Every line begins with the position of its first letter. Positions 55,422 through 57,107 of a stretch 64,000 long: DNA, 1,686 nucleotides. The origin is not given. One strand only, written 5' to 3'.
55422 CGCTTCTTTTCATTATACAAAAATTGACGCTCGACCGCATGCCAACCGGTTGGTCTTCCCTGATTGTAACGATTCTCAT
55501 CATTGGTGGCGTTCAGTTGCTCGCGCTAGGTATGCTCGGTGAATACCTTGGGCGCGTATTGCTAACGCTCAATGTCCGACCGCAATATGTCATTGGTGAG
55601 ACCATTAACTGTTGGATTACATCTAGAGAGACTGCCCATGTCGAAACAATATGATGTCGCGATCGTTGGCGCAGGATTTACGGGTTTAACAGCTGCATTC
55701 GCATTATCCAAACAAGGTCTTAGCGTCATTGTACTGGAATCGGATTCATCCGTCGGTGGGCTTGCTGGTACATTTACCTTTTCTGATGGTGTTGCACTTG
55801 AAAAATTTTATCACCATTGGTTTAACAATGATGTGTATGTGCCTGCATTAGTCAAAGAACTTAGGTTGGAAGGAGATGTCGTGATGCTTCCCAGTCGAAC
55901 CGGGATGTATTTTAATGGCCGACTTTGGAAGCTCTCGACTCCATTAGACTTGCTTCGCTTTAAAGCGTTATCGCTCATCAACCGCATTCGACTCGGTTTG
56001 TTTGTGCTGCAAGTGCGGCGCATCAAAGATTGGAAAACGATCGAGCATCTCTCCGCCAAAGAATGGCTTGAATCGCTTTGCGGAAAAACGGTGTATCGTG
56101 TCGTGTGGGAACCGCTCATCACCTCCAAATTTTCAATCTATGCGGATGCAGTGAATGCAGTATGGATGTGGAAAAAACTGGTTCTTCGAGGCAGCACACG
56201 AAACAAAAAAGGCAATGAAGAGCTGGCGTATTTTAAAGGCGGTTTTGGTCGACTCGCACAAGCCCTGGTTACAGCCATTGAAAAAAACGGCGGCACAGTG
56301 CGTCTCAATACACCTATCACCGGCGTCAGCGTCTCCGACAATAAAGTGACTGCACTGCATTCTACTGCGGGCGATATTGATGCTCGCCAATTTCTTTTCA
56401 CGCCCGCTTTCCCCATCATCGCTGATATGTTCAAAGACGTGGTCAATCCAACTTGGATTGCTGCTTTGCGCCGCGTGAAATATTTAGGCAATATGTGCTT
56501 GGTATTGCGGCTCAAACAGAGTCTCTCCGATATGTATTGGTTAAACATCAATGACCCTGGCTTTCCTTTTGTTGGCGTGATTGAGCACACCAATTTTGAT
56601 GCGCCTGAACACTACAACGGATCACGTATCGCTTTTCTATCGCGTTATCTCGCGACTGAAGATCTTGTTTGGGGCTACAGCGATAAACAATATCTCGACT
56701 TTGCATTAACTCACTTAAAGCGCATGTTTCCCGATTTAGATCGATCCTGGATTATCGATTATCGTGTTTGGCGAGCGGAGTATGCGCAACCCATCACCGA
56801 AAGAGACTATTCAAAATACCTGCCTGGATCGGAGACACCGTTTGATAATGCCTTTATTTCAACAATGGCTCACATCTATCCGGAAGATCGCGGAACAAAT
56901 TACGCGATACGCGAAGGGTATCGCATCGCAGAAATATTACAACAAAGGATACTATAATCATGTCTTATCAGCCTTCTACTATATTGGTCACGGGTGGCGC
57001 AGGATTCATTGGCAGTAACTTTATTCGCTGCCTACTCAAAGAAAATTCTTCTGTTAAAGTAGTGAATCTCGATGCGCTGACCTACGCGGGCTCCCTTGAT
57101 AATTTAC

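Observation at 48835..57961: Gtr-like lipid-carrier glycan-modification locus with an added FAD-oxidoreductase/SDR pair, an ABC exporter and two polytopic paralogues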

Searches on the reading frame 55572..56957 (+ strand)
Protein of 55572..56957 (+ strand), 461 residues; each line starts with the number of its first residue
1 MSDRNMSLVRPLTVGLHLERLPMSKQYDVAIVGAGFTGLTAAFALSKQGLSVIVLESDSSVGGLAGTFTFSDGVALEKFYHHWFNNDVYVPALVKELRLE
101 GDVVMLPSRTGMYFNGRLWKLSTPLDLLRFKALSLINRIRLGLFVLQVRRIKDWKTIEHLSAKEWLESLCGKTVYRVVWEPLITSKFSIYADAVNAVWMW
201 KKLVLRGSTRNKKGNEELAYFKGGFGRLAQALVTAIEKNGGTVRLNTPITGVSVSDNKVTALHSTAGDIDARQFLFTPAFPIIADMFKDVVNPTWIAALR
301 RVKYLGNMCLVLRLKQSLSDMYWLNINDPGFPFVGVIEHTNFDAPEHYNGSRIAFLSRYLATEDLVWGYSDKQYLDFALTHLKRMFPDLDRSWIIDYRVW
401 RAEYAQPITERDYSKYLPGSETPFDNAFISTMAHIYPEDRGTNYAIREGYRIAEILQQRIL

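Call 3: search_protein_families(library=pfam, proteins=[window:55572-56957:+], max_evalue=0.01)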
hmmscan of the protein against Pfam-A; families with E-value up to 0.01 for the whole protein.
window:55572-56957:+ (461 aa): 13 families
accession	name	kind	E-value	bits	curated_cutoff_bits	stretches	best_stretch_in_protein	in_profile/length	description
PF01593.30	Amino_oxidase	-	2.2e-31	110.1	19.8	1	36-454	1-440/443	Flavin containing amine oxidoreductase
PF01266.30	DAO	-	1.9e-14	54.4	27.9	2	28-62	1-35/353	FAD dependent oxidoreductase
PF13450.12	NAD_binding_8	-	1.1e-11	45.3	21.9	1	31-89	1-60/68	NAD(P)-binding Rossmann-like domain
PF01946.23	Thi4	-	6.9e-08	32.5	26.2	1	26-65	17-57/235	Thi4 family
PF12831.13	FAD_oxidored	-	2.1e-07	31.1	27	1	28-65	1-38/416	FAD dependent oxidoreductase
PF00890.30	FAD_binding_2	-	7e-07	29.2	20.4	1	28-74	1-44/414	FAD binding domain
PF03486.20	HI0933_like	-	9.6e-06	25.7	50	1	28-62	2-36/244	HI0933-like protein Rossmann domain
PF01494.25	FAD_binding_3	-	2.3e-05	24.2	22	1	27-59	2-34/349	FAD binding domain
PF07992.20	Pyr_redox_2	-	4.1e-05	23.6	26.1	1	27-64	1-31/291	Pyridine nucleotide-disulphide oxidoreductase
PF00070.33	Pyr_redox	-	5.1e-05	24.2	22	0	29-61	2-34/82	Pyridine nucleotide-disulphide oxidoreductase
PF00996.24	GDI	-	0.00058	19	23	0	218-279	223-285/436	GDP dissociation inhibitor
PF05834.18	Lycopene_cycl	-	0.0015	18.1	23.4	1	28-92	1-71/380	Lycopene cyclase protein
PF01134.28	GIDA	-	0.01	15.4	22.1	0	28-56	1-29/391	Glucose inhibited division protein A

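Call 4: search_protein_families(library=ncbifam, proteins=[window:55572-56957:+], max_evalue=0.01)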
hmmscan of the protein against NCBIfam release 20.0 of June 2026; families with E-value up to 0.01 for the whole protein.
window:55572-56957:+ (461 aa): 120 families (the best 25 are shown)
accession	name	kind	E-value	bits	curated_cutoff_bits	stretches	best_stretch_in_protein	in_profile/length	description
NF005560.0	PRK07233.1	equivalog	5.5e-151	503.3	252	1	28-458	2-430/435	hypothetical protein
NF005547.0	PRK07208.1-3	equivalog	3.2e-26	92.1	380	1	25-410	3-392/465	hypothetical protein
NF005548.0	PRK07208.1-4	equivalog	1.3e-24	86.7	389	1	26-415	3-406/488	hypothetical protein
NF005545.0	PRK07208.1-1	equivalog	3.7e-21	75.1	451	2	23-201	4-177/504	hypothetical protein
TIGR03467.1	HpnE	equivalog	3.4e-20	72.8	283.05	2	127-392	110-364/430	hydroxysqualene dehydroxylase HpnE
TIGR00562.1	proto_IX_ox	equivalog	1.4e-12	47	97.85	1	27-196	3-171/470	protoporphyrinogen oxidase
TIGR02731.1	phytoene_desat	equivalog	3.6e-12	45.8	569.4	1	29-430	2-426/453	15-cis-phytoene desaturase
NF045637.1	carotdesatCrtDProt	equivalog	1.2e-11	43.8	580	2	29-66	1-38/485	1-hydroxycarotenoid 3,4-desaturase CrtD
NF005546.0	PRK07208.1-2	equivalog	2.4e-11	42.9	418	1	26-85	4-63/527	hypothetical protein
TIGR02734.1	crtI_fam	subfamily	6.5e-11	41.6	238.1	1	30-69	2-41/504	phytoene desaturase family protein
NF058655.1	CrtID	equivalog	4.9e-10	38.8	640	1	29-69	1-41/478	bifunctional phytoene desaturase/3,4-desaturase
NF045689.1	BCarotKetCrtO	equivalog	1.2e-09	37.3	1000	1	25-67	2-44/563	beta-carotene ketolase CrtO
TIGR02733.1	desat_CrtD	equivalog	1.3e-09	37.3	549.7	1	28-69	3-44/492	C-3',4' desaturase CrtD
TIGR02732.1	zeta_caro_desat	equivalog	6.5e-09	35.2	622.15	1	29-95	2-68/474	9,9'-di-cis-zeta-carotene desaturase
NF006130.0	PRK08274.1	equivalog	1.3e-08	34.2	369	1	24-58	3-37/467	FAD-dependent tricarballylate dehydrogenase TcuA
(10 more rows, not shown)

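Call 11: search_solved_structures(query=window:55638-56957:+, max_evalue=0.001)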
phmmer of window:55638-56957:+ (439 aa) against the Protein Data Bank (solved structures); distinct sequences matched with E-value up to 0.001: 48.
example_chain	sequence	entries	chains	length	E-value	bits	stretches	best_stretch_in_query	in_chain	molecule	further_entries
2yg6_A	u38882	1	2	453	6.2e-09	38.2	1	4-66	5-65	PUTRESCINE OXIDASE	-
8i6i_A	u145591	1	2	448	9.1e-09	37.6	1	6-312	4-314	Amine oxidase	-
8p84_A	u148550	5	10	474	9.1e-09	37.6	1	2-45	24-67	Monoamine oxidase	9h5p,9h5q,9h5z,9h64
2yg3_A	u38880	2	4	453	2.1e-08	36.4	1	4-66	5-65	PUTRESCINE OXIDASE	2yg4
2yg5_A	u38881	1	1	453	2.2e-08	36.3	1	4-66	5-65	PUTRESCINE OXIDASE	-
2yg7_A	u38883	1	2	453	2.2e-08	36.3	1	4-66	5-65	PUTRESCINE OXIDASE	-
2z5y_A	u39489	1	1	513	1.1e-07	34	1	4-237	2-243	Amine oxidase [flavin-containing] A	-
2bxr_A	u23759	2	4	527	1.1e-07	34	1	4-237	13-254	AMINE OXIDASE [FLAVIN-CONTAINING] A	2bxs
2z5x_A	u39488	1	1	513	1.4e-07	33.6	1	4-237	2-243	Amine oxidase [flavin-containing] A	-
7u6l_A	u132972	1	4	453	1.7e-07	33.4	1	4-239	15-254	Amine oxidase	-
3rha_A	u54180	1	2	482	2e-07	33.2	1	5-68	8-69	Putrescine oxidase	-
7e7h_A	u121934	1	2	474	2.1e-07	33.1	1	4-239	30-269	Amino_oxidase domain-containing protein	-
6lqc_A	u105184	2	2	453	1.6e-06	30.2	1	5-240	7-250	Cyclohexylamine Oxidase | Amine oxidase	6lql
2ivd_A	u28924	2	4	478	3.8e-06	29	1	6-119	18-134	PROTOPORPHYRINOGEN OXIDASE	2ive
6cr0_A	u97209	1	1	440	3.8e-06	29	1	3-49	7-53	(S)-6-hydroxynicotine oxidase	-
5mog_A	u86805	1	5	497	8.2e-05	24.6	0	3-74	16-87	Phytoene dehydrogenase, chloroplastic/chromoplastic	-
1i8t_A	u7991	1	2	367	0.00011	24.2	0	5-75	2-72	UDP-GALACTOPYRANOSE MUTASE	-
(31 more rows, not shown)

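Call 25: find_homologous_proteins(query=window:55638-56957:+, max_evalue=1e-20)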
Query window:55638-56957:+ (439 aa): 5666 proteins with E <= 1e-20 among 8000 candidates; the best 120 are listed.
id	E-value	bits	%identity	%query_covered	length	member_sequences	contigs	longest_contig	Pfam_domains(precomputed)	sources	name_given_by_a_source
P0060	0.0e+0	1010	100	100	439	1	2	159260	PF01946.24,PF01266.31,PF01593.31,PF13450.13,PF00890.31,PF03486.21,PF01494.26,PF12831.14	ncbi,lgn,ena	-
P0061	1.0e-235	800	77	100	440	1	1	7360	PF01946.24,PF01266.31,PF01593.31,PF13450.13,PF00890.31,PF03486.21,PF12831.14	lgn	-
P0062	8.0e-233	791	75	100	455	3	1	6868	PF01946.24,PF01266.31,PF01593.31,PF13450.13,PF00890.31,PF12831.14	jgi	jgi:protoporphyrinogen oxidase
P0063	1.0e-232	791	76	100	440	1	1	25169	PF01946.24,PF01266.31,PF01593.31,PF13450.13,PF00890.31,PF01494.26,PF12831.14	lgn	-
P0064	1.3e-232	790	76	100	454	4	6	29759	PF01946.24,PF01266.31,PF01593.31,PF13450.13,PF00890.31,PF01494.26,PF12831.14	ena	-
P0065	1.1e-231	787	74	99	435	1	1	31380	PF01946.24,PF01266.31,PF01593.31,PF13450.13,PF00890.31,PF07992.21,PF00070.34,PF03486.21,PF01494.26,PF12831.14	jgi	jgi:protoporphyrinogen oxidase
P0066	1.7e-231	786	75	100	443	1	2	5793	PF01946.24,PF01266.31,PF01593.31,PF13450.13,PF00890.31,PF07992.21,PF03486.21,PF12831.14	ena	-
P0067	2.8e-231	786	75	100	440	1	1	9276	PF01946.24,PF01266.31,PF01593.31,PF13450.13,PF00890.31,PF07992.21,PF00070.34,PF03486.21,PF01494.26,PF12831.14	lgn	-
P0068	3.8e-231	785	74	99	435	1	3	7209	PF01946.24,PF01266.31,PF01593.31,PF13450.13,PF00890.31,PF07992.21,PF00070.34,PF03486.21,PF01494.26,PF12831.14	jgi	jgi:protoporphyrinogen oxidase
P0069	1.2e-230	784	75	100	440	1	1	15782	PF01946.24,PF01266.31,PF01593.31,PF13450.13,PF00890.31,PF07992.21,PF01494.26,PF12831.14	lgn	-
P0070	2.7e-230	783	76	99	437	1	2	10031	PF01946.24,PF01266.31,PF01593.31,PF13450.13,PF00890.31,PF12831.14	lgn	-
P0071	2.9e-230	782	74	100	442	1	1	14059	PF01946.24,PF01266.31,PF01593.31,PF13450.13,PF00890.31,PF00070.34,PF03486.21,PF01494.26,PF12831.14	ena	-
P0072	4.0e-230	782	75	100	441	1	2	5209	PF01946.24,PF01266.31,PF01593.31,PF13450.13,PF00890.31,PF01494.26,PF12831.14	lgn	-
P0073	8.5e-230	781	77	98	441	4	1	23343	PF01946.24,PF01266.31,PF01593.31,PF13450.13,PF00890.31,PF00070.34,PF03486.21,PF01494.26,PF12831.14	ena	-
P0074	8.8e-230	781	74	99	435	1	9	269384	PF01946.24,PF01266.31,PF01593.31,PF13450.13,PF00890.31,PF07992.21,PF00070.34,PF03486.21,PF01494.26,PF12831.14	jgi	jgi:protoporphyrinogen oxidase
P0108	8.1e-227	771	74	99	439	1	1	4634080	PF01946.24,PF01266.31,PF01593.31,PF13450.13,PF00070.34,PF03486.21,PF01494.26,PF12831.14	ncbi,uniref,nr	ncbi:NAD(P)/FAD-dependent oxidoreductase [Methylomonas montana]|uniref:NAD(P)/FAD-dependent oxidored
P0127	7.2e-226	768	74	98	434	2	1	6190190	PF01946.24,PF01266.31,PF01593.31,PF13450.13,PF00890.31,PF07992.21,PF00070.34,PF03486.21,PF01494.26,PF12831.14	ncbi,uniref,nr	ncbi:NAD(P)/FAD-dependent oxidoreductase [Pseudomonas putida]|uniref:NAD(P)/FAD-dependent oxidoreduc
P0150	6.5e-225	765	73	98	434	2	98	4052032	PF01946.24,PF01266.31,PF01593.31,PF13450.13,PF00890.31,PF07992.21,PF00070.34,PF03486.21,PF01494.26,PF12831.14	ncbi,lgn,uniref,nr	ncbi:Protoporphyrinogen oxidase [Cupriavidus necator]|uniref:NAD(P)/FAD-dependent oxidoreductase n=1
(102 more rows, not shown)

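Call 26: find_encoding_contigs(protein=P0127, flank=9000, max_places=1)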
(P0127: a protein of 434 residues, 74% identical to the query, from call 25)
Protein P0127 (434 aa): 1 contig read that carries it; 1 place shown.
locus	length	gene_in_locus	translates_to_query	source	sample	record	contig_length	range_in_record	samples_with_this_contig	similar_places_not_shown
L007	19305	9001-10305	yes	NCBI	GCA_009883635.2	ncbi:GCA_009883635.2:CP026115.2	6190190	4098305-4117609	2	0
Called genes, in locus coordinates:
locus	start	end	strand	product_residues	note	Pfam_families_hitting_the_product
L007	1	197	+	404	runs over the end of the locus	PF00005:ABC_tran, PF14524:Wzt_C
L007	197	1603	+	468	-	PF13489:Methyltransf_23, PF07021:MetW (weak), PF08241:Methyltransf_11, PF08242:Methyltransf_12 (weak), PF13649:Methyltransf_25, PF13847:Methyltransf_31 (faint)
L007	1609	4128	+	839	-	PF13439:Glyco_transf_4 (faint), PF20706:GT4-conflict, PF00534:Glycos_transf_1, PF13692:Glyco_trans_1_4, PF20706:GT4-conflict (weak), PF00534:Glycos_transf_1, PF13692:Glyco_trans_1_4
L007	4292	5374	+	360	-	PF01073:3Beta_HSD, PF01370:Epimerase, PF02719:Polysacc_synt_2, PF04321:RmlD_sub_bind, PF16363:GDP_Man_Dehyd, PF07993:NAD_binding_4 (weak)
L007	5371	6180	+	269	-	PF01370:Epimerase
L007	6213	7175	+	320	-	PF00535:Glycos_transf_2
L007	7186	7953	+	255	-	PF00483:NTP_transferase, PF12804:NTP_transf_3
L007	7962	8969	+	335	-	PF03706:LPG_synthase_TM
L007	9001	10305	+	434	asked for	PF00070:Pyr_redox (faint), PF00890:FAD_binding_2 (weak), PF01266:DAO, PF01494:FAD_binding_3 (faint), PF01593:Amino_oxidase, PF01946:Thi4 (weak), PF12831:FAD_oxidored (weak), PF13450:NAD_binding_8, +2 more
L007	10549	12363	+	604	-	-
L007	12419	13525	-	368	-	PF01757:Acyl_transf_3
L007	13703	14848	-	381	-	PF01757:Acyl_transf_3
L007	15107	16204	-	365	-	PF05050:Methyltransf_21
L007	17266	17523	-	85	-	-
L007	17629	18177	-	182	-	PF00908:dTDP_sugar_isom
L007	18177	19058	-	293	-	PF00483:NTP_transferase, PF12804:NTP_transf_3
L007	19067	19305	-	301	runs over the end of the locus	PF01370:Epimerase, PF04321:RmlD_sub_bind, PF16363:GDP_Man_Dehyd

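Call 27: find_encoding_contigs(protein=P0150, flank=9000, max_places=1)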
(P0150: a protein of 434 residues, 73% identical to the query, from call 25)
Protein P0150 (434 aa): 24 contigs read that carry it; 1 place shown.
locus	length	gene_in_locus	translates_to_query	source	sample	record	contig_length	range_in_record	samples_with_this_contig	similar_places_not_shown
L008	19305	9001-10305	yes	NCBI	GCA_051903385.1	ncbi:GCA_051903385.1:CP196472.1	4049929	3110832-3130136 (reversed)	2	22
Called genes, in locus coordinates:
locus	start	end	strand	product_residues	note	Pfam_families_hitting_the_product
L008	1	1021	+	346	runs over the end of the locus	PF01370:Epimerase, PF04321:RmlD_sub_bind (weak), PF16363:GDP_Man_Dehyd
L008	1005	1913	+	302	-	PF04321:RmlD_sub_bind, PF01073:3Beta_HSD, PF01370:Epimerase, PF16363:GDP_Man_Dehyd, PF02719:Polysacc_synt_2 (weak), PF07993:NAD_binding_4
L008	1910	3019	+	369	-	PF13439:Glyco_transf_4, PF13579:Glyco_trans_4_4, PF00534:Glycos_transf_1, PF13692:Glyco_trans_1_4, PF20706:GT4-conflict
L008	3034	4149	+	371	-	PF13439:Glyco_transf_4, PF13579:Glyco_trans_4_4, PF00534:Glycos_transf_1, PF13692:Glyco_trans_1_4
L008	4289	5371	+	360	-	PF01073:3Beta_HSD (weak), PF01370:Epimerase, PF04321:RmlD_sub_bind, PF16363:GDP_Man_Dehyd, PF02719:Polysacc_synt_2, PF07993:NAD_binding_4 (weak)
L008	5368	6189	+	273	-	PF01370:Epimerase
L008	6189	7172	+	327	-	PF00535:Glycos_transf_2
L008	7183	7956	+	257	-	PF00483:NTP_transferase, PF12804:NTP_transf_3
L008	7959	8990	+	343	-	PF03706:LPG_synthase_TM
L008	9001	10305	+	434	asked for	PF00070:Pyr_redox (weak), PF00890:FAD_binding_2, PF01266:DAO, PF01494:FAD_binding_3 (weak), PF01593:Amino_oxidase, PF01946:Thi4, PF12831:FAD_oxidored, PF13450:NAD_binding_8, +2 more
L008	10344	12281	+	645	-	PF22895:DUF7024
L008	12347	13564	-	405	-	PF13477:Glyco_trans_4_2, PF13439:Glyco_transf_4, PF13579:Glyco_trans_4_4, PF20706:GT4-conflict (weak), PF00534:Glycos_transf_1, PF13692:Glyco_trans_1_4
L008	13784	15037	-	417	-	PF01943:Polysacc_synt, PF13440:Polysacc_synt_3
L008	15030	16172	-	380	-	PF13439:Glyco_transf_4, PF13477:Glyco_trans_4_2 (weak), PF13579:Glyco_trans_4_4, PF00534:Glycos_transf_1, PF20706:GT4-conflict, PF13692:Glyco_trans_1_4, PF13524:Glyco_trans_1_2 (weak)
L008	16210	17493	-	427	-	PF02397:Bac_transf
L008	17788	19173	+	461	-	PF02878:PGM_PMM_I, PF02879:PGM_PMM_II, PF02880:PGM_PMM_III, PF00408:PGM_PMM_IV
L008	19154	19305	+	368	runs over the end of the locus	PF01075:Glyco_transf_9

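Call 28: find_encoding_contigs(protein=P0108, flank=9000, max_places=1)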
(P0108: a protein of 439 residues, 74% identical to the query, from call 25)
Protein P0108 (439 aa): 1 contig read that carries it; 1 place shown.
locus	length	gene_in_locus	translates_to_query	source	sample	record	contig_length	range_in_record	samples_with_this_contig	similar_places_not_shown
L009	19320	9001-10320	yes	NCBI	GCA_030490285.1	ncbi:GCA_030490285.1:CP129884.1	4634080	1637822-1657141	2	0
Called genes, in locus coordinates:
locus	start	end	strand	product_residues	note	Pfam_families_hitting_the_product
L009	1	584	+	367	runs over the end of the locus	PF13489:Methyltransf_23, PF13847:Methyltransf_31, PF08241:Methyltransf_11, PF08242:Methyltransf_12, PF13649:Methyltransf_25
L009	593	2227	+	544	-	PF20706:GT4-conflict, PF00534:Glycos_transf_1, PF13692:Glyco_trans_1_4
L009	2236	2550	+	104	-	PF00535:Glycos_transf_2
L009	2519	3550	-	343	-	PF13384:HTH_23, PF13518:HTH_28, PF13551:HTH_29 (weak), PF13565:HTH_32, PF13592:HTH_33, PF13358:DDE_3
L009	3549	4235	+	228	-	-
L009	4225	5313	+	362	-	PF01073:3Beta_HSD (weak), PF01370:Epimerase, PF04321:RmlD_sub_bind, PF16363:GDP_Man_Dehyd, PF02719:Polysacc_synt_2, PF07993:NAD_binding_4 (weak)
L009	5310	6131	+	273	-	PF01370:Epimerase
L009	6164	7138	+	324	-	PF00535:Glycos_transf_2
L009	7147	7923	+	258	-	PF00483:NTP_transferase, PF12804:NTP_transf_3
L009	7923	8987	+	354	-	PF03706:LPG_synthase_TM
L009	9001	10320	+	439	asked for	PF00070:Pyr_redox (faint), PF01266:DAO, PF01494:FAD_binding_3 (weak), PF01593:Amino_oxidase, PF01946:Thi4, PF03486:HI0933_like (faint), PF12831:FAD_oxidored (weak), PF13450:NAD_binding_8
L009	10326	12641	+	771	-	-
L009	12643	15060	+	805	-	-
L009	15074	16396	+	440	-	-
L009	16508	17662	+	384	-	PF20706:GT4-conflict (faint), PF00534:Glycos_transf_1, PF13692:Glyco_trans_1_4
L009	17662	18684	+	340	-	PF01370:Epimerase, PF04321:RmlD_sub_bind, PF16363:GDP_Man_Dehyd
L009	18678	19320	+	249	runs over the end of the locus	PF00535:Glycos_transf_2, PF10111:Glyco_tranf_2_2 (faint)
